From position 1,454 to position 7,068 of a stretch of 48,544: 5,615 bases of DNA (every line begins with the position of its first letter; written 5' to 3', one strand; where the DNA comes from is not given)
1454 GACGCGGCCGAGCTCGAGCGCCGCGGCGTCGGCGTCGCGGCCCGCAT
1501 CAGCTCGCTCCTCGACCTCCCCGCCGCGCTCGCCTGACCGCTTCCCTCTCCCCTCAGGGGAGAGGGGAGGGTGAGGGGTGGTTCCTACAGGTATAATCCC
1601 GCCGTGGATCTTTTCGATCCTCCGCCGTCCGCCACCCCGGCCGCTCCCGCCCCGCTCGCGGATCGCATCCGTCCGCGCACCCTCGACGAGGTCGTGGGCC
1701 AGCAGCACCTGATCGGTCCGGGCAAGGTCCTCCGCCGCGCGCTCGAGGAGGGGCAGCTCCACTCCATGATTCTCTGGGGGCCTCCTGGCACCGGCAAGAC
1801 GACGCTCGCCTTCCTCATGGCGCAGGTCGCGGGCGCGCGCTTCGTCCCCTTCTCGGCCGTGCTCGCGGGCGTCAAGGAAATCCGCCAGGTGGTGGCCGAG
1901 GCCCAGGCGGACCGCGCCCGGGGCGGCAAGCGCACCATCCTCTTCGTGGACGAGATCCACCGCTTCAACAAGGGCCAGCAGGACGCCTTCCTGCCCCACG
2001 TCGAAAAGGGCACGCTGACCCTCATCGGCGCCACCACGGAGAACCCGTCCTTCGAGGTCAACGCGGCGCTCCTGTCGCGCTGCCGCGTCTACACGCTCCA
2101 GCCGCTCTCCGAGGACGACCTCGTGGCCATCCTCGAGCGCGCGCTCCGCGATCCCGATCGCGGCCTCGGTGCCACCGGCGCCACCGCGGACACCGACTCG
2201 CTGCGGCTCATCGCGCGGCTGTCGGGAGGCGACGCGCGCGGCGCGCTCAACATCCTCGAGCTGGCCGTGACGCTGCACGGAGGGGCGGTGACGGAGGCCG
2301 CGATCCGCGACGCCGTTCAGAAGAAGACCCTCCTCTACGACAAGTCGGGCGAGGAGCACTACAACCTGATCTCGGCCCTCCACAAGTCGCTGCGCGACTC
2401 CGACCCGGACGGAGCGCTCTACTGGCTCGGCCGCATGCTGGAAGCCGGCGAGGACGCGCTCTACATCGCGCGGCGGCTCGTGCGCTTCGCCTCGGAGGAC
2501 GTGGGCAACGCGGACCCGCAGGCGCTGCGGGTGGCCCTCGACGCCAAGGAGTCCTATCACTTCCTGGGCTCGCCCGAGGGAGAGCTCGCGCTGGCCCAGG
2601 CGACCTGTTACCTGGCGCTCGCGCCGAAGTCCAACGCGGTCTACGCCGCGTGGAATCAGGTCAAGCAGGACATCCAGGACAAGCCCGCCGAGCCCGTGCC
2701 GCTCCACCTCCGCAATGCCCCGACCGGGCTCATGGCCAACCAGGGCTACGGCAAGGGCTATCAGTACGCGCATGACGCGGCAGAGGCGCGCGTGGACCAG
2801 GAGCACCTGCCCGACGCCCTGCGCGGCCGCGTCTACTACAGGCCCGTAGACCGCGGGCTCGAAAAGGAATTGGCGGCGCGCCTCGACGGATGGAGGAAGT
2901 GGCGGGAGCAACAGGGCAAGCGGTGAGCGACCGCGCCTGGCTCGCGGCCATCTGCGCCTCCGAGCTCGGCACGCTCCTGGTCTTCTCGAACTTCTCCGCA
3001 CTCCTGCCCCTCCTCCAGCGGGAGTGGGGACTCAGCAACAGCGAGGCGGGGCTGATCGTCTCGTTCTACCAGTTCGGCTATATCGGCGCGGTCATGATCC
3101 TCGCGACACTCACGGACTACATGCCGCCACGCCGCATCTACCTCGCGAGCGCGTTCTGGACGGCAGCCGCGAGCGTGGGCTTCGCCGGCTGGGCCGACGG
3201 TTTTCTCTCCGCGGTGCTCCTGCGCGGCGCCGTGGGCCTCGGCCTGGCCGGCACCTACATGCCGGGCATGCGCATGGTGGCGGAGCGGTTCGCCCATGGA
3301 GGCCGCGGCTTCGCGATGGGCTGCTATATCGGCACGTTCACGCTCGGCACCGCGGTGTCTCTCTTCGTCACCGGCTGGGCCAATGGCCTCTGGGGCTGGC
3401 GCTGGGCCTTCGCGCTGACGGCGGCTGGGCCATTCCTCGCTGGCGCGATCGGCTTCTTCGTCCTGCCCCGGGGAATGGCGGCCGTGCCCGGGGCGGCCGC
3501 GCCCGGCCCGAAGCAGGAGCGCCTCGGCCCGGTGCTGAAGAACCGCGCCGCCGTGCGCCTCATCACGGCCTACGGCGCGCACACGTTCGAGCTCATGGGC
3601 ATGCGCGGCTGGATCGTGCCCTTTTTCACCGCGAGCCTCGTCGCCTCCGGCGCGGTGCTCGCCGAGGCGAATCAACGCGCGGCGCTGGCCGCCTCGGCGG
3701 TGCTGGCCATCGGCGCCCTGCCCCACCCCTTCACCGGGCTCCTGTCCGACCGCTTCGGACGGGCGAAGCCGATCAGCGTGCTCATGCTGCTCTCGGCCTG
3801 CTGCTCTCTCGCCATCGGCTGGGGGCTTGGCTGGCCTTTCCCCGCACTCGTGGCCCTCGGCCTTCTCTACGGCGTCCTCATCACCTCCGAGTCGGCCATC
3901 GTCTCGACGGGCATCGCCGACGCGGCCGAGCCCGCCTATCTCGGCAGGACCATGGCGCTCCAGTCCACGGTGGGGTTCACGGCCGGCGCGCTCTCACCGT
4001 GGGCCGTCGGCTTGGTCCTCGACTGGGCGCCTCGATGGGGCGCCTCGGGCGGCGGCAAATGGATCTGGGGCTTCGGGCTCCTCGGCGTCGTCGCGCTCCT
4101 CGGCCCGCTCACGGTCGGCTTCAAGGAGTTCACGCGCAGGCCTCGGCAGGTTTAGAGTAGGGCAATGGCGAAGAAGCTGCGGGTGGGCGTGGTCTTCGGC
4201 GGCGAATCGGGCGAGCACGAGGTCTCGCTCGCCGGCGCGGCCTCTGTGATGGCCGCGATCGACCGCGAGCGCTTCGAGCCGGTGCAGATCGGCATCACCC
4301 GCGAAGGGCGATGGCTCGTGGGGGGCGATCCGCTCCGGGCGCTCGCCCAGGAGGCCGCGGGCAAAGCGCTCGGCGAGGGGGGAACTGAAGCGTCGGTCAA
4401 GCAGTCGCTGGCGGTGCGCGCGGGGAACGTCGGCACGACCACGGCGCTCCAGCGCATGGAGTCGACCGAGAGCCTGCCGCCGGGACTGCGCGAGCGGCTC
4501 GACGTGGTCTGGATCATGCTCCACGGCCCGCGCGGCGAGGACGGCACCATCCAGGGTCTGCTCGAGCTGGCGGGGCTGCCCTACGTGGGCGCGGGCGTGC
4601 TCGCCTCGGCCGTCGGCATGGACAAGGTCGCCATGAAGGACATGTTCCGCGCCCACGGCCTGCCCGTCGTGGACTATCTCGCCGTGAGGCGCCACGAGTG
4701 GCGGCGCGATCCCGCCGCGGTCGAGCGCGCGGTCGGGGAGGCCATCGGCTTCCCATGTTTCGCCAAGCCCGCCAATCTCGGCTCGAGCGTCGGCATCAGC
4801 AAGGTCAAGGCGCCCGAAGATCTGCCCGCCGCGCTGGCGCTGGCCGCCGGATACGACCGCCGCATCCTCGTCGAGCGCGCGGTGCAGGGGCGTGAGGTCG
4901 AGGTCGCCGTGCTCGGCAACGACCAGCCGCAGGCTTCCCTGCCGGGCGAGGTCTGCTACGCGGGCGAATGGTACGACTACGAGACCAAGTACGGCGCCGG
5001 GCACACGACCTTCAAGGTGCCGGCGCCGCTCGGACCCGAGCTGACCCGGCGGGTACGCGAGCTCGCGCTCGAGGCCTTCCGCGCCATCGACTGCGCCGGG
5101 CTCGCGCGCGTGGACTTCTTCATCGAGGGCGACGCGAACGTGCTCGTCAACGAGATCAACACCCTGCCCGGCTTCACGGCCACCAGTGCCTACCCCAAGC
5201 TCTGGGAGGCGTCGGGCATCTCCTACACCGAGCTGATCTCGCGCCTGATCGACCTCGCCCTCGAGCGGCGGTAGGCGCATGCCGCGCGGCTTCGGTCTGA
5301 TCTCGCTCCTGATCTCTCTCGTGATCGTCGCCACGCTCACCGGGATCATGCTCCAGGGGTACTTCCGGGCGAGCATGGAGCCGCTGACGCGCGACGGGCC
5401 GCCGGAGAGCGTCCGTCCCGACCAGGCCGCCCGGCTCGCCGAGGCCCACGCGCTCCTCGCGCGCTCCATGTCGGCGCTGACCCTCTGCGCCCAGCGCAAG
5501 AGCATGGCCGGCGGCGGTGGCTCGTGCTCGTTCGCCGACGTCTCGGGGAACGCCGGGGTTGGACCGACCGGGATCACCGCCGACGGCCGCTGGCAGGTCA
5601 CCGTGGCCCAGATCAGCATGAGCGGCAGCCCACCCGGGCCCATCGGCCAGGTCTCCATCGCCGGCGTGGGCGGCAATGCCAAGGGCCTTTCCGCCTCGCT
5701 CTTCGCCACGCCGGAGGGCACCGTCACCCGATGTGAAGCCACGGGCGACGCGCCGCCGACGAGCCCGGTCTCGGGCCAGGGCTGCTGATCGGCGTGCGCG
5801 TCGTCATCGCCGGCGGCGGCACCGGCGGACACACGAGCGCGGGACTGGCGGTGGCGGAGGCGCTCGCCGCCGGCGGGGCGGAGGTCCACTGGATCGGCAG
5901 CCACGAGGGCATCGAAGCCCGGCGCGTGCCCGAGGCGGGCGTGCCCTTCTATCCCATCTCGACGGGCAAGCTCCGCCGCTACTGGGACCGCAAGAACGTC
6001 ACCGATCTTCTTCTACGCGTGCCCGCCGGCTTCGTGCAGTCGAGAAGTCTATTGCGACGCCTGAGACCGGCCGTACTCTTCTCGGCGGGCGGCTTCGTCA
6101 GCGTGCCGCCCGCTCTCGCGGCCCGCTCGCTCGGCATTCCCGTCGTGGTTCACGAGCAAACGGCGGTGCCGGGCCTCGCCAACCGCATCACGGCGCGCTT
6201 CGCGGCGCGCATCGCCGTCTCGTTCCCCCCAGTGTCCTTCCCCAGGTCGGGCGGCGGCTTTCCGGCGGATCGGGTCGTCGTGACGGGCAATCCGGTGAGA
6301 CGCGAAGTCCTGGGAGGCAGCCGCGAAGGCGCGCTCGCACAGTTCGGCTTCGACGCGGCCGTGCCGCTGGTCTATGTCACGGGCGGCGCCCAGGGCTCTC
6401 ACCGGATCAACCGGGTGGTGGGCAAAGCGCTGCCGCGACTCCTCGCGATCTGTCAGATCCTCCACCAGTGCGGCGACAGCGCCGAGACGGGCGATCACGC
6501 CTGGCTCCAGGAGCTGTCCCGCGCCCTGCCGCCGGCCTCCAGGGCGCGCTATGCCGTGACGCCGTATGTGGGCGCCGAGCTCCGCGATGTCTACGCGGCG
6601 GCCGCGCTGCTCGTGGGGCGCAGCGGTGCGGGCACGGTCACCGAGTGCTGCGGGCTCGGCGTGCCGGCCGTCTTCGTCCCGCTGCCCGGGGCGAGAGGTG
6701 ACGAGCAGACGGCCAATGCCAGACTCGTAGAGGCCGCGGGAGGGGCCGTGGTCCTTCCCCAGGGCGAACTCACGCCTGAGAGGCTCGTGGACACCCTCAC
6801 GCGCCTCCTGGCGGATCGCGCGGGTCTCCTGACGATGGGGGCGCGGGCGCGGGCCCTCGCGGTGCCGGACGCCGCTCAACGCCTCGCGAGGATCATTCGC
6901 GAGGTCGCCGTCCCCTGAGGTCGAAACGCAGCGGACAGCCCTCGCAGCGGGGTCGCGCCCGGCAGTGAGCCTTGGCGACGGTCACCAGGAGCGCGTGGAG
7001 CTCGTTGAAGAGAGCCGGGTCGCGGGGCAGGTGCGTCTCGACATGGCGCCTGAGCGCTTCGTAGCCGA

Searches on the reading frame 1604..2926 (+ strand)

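Call 62: search_protein_families(library=pfam, max_evalue=0.00001, proteins=[window:1604-2926:+])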
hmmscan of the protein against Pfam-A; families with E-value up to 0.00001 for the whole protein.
window:1604-2926:+ (440 aa): 5 families
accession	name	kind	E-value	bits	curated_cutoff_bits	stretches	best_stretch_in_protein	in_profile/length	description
PF12002.13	MgsA_C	-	1.2e-65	220.9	27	1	266-430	2-166/167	MgsA AAA+ ATPase C terminal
PF16193.11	AAA_assoc_2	-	2.7e-23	82.5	34.3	1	193-264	5-81/81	AAA C-terminal domain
PF00004.35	AAA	-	2.6e-15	57.5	21.2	1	55-163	1-126/131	ATPase family associated with various cellular activities (AAA)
PF05496.18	RuvB_N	-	4.7e-12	46.4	27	1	22-141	1-116/159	Holliday junction DNA helicase RuvB P-loop domain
PF13191.12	AAA_16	-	9.4e-06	26.7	32.6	0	46-76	18-49/167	AAA ATPase domain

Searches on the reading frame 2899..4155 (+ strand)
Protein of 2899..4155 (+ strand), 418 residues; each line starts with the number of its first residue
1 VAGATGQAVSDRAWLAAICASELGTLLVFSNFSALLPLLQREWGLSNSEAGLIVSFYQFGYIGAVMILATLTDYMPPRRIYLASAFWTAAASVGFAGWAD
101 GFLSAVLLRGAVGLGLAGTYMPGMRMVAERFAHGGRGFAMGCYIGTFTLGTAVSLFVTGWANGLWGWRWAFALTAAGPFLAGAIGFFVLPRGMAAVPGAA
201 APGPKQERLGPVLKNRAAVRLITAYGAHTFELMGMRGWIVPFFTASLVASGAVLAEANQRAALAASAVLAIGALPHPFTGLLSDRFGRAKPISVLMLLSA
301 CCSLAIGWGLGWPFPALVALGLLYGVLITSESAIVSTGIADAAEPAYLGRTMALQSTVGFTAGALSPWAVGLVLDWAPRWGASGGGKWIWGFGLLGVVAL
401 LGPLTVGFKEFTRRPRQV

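Call 62: search_protein_families(library=pfam, max_evalue=0.00001, proteins=[window:2899-4155:+])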
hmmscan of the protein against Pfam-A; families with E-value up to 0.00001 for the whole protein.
window:2899-4155:+ (418 aa): 1 family
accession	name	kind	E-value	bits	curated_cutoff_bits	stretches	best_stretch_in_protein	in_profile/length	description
PF07690.21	MFS_1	-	2.7e-33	115.8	33.4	2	24-249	7-218/347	Major Facilitator Superfamily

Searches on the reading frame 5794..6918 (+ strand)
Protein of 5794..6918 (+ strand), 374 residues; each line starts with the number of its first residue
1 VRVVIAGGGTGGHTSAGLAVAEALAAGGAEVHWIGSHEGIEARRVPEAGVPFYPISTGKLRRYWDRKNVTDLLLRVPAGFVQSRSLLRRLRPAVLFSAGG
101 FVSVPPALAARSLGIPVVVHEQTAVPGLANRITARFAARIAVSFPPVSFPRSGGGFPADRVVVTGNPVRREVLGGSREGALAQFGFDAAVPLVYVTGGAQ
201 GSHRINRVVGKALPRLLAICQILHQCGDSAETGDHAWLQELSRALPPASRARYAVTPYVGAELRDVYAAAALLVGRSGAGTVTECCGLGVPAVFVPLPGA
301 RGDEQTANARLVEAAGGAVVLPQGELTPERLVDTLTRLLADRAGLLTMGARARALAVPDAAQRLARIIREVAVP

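Call 62: search_protein_families(library=pfam, max_evalue=0.00001, proteins=[window:5794-6918:+])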
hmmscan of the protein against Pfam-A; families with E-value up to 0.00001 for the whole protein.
window:5794-6918:+ (374 aa): 5 families
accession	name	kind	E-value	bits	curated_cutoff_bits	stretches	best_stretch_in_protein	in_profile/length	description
PF03033.26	Glyco_transf_28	-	1e-37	129.8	26.2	1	3-141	1-138/139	Glycosyltransferase family 28 N-terminal domain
PF04101.22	Glyco_tran_28_C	-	1.7e-31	110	22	1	193-364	2-166/166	Glycosyltransferase family 28 C-terminal domain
PF13579.12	Glyco_trans_4_4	-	1.7e-07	32.1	29.7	1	13-140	3-120/158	Glycosyl transferase 4-like domain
PF13439.12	Glyco_transf_4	-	2.8e-06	27.9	28.5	0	18-143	9-141/170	Glycosyltransferase Family 4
PF06722.18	EryCIII-like_C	-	5.7e-06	26.8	31.7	0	266-343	44-117/145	Erythromycin biosynthesis protein CIII-like, C-terminal domain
